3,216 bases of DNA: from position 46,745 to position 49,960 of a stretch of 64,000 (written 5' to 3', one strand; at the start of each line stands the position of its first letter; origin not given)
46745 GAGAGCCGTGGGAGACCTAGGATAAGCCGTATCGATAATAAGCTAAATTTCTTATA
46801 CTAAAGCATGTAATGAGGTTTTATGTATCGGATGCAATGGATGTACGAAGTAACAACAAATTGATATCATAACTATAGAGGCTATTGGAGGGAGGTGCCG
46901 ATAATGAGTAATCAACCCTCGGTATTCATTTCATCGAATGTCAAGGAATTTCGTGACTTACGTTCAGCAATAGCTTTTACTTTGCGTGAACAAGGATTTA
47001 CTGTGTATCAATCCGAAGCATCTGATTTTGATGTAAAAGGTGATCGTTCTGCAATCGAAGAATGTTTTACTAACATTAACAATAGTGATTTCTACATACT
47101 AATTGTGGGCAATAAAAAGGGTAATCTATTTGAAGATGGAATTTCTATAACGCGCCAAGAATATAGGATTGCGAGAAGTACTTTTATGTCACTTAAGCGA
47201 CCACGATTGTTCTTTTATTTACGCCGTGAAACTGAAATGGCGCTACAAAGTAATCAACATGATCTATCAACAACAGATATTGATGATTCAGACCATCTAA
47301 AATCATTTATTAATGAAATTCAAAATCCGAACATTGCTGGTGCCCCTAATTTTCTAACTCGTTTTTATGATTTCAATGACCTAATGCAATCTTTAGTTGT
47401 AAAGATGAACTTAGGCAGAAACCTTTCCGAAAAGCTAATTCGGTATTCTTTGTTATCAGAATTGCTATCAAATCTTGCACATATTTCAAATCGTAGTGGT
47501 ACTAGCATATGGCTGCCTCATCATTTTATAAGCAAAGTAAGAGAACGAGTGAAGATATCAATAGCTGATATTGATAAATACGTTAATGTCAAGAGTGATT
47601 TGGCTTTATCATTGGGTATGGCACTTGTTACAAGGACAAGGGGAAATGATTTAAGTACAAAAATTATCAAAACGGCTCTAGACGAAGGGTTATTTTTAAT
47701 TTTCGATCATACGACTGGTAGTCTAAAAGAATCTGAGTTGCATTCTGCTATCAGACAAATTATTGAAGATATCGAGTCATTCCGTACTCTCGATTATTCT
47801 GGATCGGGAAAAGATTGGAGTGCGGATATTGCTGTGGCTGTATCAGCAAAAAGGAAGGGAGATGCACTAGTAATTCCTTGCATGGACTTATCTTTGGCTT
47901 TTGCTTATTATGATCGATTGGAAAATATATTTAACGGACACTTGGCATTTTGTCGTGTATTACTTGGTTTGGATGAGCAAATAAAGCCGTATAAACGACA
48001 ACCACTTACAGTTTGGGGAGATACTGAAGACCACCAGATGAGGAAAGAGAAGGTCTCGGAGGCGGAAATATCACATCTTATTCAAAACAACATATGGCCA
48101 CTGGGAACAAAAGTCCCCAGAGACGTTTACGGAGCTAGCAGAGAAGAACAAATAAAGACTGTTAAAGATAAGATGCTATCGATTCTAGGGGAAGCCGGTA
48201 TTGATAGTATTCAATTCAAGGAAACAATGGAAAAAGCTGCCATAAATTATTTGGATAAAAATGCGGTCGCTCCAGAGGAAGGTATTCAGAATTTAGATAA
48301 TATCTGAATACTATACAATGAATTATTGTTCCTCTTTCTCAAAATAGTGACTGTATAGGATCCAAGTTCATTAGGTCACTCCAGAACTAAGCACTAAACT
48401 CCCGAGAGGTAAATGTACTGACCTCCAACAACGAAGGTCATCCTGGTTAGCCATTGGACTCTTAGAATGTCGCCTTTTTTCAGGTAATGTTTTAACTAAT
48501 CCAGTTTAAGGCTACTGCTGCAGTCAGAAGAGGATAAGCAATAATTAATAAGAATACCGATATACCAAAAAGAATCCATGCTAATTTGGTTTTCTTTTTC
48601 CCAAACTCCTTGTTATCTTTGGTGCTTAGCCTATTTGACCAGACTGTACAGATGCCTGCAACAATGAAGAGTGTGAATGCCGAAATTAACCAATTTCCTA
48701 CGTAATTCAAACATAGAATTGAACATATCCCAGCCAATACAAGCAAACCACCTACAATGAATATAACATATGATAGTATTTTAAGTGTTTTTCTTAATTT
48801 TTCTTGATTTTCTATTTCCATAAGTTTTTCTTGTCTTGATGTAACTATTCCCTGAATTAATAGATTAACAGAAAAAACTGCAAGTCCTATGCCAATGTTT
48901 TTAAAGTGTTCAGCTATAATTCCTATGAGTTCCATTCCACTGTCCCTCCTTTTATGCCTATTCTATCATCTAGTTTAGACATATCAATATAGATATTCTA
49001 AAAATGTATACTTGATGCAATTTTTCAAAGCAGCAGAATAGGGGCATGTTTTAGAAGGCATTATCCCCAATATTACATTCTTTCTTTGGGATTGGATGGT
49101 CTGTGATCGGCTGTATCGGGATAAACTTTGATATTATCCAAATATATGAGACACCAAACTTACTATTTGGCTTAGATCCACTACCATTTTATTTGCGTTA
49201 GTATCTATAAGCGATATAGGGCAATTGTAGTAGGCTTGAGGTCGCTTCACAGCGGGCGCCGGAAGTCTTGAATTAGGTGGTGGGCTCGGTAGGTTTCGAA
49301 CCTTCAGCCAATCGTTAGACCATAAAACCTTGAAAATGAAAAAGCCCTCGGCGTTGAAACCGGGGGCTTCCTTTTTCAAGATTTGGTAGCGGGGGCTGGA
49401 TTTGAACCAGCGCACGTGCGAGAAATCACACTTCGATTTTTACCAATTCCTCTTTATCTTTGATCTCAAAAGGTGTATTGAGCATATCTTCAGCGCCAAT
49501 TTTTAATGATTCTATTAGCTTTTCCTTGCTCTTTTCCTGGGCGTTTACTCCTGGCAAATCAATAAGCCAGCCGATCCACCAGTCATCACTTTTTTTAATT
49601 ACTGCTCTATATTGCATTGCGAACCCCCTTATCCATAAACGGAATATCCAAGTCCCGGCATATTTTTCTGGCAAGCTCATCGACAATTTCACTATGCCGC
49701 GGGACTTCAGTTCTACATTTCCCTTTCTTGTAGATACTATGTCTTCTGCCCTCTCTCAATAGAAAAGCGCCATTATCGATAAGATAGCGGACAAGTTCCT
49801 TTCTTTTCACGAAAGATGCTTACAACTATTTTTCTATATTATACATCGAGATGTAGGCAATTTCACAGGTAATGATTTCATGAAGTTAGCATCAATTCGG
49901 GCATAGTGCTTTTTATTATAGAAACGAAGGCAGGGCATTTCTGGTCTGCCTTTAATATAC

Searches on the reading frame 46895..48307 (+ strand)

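Call 3: search_protein_families(library=pfam, proteins=[window:46895-48307:+], max_evalue=0.1)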
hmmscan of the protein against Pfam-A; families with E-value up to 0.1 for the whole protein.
window:46895-48307:+ (470 aa): 1 family
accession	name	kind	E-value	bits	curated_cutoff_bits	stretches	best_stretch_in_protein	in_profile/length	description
PF13271.11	DUF4062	-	8e-16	58.5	24.7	1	10-93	2-82/82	Domain of unknown function (DUF4062)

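Call 4: search_protein_families(library=padloc, proteins=[window:46895-48307:+], max_evalue=0.1)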
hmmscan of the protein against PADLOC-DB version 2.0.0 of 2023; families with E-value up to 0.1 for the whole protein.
window:46895-48307:+ (470 aa): 0 families

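Call 6: search_protein_families(library=ncbifam, proteins=[window:46895-48307:+], max_evalue=0.1)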
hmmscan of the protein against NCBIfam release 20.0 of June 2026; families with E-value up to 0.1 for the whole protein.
window:46895-48307:+ (470 aa): 0 families

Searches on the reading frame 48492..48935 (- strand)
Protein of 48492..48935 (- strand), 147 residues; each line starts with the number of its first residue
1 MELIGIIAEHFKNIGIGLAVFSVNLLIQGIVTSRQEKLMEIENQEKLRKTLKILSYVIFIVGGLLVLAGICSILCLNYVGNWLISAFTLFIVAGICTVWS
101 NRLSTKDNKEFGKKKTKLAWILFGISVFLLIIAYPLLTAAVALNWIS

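Call 94: search_protein_families(library=pfam, proteins=[window:48492-48935:-], max_evalue=0.01)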
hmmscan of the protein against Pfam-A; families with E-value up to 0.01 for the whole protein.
window:48492-48935:- (147 aa): 4 families
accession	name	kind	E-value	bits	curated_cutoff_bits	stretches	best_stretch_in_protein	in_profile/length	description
PF06749.17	DUF1218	-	0.00035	21.4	25.3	0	86-144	8-60/95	Protein of unknown function (DUF1218)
PF18901.5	DUF5657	-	0.0026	18.3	25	0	16-68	4-56/61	Family of unknown function (DUF5657)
PF23636.1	DUF7144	-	0.0034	18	27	0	16-71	7-62/115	Domain of unknown function (DUF7144)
PF20990.2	DUF2207_C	-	0.0054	16.9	33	1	32-106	119-191/247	Predicted membrane protein (DUF2207) C-terminal domain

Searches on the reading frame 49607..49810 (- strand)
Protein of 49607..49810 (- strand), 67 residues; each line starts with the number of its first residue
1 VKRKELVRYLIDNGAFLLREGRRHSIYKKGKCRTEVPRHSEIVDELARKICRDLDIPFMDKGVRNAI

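Call 94: search_protein_families(library=pfam, proteins=[window:49607-49810:-], max_evalue=0.01)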
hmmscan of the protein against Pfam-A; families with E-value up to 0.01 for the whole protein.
window:49607-49810:- (67 aa): 1 family
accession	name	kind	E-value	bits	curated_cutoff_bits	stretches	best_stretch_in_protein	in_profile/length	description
PF07927.17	HicA_toxin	-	2e-05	25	27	1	4-56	2-58/58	HicA toxin of bacterial toxin-antitoxin,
